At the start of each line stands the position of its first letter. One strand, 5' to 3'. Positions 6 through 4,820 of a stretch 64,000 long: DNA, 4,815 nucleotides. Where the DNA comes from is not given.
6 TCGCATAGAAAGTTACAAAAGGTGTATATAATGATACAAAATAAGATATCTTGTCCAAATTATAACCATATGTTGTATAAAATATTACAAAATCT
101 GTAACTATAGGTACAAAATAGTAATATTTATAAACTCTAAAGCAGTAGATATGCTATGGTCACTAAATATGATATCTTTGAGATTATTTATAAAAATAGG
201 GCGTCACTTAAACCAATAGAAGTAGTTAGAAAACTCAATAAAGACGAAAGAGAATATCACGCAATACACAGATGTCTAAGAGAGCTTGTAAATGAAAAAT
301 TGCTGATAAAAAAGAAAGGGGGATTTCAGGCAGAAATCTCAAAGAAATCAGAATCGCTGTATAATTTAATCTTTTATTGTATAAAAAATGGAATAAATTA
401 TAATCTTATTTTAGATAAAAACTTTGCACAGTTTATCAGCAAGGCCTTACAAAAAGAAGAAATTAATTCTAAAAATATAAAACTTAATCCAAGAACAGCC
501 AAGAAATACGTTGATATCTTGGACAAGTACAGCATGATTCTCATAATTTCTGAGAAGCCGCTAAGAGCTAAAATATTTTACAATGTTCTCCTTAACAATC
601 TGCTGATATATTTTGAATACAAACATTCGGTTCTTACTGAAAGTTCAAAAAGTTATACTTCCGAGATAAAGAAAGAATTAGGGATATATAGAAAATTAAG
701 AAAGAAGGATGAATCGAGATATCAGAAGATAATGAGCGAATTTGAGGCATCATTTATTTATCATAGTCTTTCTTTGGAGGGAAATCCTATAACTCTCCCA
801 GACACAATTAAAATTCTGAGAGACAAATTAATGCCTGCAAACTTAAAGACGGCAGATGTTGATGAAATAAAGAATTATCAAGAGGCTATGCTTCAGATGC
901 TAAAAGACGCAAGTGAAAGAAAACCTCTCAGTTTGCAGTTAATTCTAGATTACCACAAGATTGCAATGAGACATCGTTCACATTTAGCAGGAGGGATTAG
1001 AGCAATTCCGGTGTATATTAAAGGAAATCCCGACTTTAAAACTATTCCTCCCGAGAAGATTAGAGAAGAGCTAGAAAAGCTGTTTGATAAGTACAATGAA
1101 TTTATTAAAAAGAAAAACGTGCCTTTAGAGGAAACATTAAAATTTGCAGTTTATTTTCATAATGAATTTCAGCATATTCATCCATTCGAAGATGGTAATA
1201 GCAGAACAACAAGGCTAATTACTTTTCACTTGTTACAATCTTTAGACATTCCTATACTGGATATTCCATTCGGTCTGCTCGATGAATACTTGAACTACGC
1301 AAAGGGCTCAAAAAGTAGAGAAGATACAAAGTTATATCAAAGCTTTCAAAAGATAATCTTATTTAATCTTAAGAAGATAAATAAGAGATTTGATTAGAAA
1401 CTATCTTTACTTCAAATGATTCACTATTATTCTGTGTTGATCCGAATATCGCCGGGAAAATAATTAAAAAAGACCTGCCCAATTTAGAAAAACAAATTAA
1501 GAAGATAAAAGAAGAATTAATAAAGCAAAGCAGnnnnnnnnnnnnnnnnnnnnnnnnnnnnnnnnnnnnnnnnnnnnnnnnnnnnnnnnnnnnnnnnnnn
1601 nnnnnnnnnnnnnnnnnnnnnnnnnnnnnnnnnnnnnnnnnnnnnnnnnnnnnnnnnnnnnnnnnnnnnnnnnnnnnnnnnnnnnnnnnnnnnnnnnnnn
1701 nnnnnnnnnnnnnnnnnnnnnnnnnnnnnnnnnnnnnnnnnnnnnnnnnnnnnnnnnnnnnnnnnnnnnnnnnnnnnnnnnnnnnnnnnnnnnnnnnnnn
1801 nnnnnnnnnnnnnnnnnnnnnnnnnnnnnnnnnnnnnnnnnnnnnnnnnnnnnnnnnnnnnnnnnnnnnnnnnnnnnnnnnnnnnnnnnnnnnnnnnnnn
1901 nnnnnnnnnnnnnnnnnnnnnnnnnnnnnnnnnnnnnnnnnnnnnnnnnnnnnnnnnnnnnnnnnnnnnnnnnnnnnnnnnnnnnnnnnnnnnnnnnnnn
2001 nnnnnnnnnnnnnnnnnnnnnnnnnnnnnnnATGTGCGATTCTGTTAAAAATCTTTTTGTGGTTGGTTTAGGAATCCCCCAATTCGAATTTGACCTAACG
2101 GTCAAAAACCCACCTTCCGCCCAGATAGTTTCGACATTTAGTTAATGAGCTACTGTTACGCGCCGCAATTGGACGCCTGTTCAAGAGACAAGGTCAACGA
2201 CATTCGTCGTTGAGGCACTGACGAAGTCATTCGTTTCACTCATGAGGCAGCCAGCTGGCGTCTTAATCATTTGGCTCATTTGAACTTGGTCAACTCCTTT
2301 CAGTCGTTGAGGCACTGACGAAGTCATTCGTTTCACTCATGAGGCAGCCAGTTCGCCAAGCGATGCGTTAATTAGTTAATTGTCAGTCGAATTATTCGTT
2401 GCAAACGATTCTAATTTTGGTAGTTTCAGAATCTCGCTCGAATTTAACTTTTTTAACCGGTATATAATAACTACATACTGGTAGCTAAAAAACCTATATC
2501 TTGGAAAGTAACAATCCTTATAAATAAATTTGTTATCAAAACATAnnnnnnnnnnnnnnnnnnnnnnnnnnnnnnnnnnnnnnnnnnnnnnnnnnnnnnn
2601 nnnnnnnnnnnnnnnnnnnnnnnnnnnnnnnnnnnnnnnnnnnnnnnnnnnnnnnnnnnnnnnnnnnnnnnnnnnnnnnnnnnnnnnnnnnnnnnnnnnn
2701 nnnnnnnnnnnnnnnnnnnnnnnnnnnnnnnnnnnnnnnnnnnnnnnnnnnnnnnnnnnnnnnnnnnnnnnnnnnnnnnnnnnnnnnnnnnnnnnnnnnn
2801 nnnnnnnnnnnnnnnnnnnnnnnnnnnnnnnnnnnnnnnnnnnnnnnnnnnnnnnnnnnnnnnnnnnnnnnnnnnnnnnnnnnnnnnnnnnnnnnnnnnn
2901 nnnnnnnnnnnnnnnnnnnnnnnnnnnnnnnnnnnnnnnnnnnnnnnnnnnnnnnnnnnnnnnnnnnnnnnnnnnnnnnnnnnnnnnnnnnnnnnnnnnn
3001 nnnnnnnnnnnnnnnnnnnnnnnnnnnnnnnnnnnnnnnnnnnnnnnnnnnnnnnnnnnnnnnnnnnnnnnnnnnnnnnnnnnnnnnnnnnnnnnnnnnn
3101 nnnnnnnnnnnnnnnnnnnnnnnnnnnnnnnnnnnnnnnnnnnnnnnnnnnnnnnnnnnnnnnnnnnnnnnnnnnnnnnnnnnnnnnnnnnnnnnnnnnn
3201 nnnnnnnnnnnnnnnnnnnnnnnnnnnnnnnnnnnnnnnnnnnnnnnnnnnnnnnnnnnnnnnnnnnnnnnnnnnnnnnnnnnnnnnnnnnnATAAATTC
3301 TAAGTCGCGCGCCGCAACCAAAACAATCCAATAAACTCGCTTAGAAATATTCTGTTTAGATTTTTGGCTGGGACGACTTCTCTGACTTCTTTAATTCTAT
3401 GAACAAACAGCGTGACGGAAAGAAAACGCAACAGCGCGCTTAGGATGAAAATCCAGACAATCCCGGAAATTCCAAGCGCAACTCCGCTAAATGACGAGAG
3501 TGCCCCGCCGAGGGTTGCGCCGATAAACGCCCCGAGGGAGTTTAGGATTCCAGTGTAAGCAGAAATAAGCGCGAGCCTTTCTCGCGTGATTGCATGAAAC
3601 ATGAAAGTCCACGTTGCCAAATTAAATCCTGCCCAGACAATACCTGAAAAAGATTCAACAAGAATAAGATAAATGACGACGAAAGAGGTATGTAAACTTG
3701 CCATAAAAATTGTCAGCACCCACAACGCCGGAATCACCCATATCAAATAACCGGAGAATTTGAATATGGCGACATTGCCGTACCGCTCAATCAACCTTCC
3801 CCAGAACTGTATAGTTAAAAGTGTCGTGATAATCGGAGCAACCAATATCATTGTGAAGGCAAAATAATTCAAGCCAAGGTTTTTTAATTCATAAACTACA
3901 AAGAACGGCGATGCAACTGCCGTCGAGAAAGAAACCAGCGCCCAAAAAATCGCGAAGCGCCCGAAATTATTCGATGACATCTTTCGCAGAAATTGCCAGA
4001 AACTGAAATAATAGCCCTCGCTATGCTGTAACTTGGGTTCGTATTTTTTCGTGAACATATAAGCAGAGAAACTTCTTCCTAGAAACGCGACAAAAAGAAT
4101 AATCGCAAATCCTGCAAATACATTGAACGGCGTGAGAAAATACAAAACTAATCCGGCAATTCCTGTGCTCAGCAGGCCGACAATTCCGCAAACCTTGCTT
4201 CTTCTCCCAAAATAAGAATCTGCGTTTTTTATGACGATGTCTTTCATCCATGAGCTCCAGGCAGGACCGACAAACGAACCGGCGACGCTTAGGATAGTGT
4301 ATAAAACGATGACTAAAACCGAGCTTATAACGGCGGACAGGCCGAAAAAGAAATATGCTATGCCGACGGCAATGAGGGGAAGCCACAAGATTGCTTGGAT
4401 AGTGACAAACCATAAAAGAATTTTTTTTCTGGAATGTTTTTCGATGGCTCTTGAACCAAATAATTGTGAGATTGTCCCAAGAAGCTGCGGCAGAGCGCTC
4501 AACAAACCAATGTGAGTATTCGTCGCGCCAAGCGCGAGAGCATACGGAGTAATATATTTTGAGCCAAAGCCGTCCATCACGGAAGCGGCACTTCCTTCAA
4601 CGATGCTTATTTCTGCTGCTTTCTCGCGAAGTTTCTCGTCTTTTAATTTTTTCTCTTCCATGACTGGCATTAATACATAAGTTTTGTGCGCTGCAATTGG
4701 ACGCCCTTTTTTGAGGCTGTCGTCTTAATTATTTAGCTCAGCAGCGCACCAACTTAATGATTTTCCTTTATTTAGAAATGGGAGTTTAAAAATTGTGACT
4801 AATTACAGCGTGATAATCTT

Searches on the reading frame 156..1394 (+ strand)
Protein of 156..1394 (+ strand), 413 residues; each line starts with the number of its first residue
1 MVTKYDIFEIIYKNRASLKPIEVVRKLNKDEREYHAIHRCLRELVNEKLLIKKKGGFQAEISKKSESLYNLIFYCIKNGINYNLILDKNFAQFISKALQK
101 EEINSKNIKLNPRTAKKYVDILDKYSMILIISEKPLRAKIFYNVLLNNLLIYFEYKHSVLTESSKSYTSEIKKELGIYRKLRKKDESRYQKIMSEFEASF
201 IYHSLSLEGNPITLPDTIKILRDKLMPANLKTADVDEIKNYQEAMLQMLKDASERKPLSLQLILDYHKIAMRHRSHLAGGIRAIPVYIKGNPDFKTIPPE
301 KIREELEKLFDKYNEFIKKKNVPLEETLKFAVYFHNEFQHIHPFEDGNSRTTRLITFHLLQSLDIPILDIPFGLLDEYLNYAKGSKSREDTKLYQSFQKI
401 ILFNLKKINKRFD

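Call 77: search_protein_families(library=pfam, proteins=[window:156-1394:+], max_evalue=0.001)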
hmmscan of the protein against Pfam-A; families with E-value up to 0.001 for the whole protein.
window:156-1394:+ (413 aa): 1 family
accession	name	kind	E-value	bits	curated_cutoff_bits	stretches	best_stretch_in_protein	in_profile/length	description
PF02661.23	Fic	-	1.4e-14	55.1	24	1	257-360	1-93/93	Fic/DOC family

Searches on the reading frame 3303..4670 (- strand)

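Call 77: search_protein_families(library=pfam, proteins=[window:3303-4670:-], max_evalue=0.001)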
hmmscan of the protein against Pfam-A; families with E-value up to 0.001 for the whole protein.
window:3303-4670:- (456 aa): 1 family
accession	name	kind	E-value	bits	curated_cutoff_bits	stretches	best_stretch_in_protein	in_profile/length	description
PF07690.21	MFS_1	-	2.6e-21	76.4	33.4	2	40-385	18-347/347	Major Facilitator Superfamily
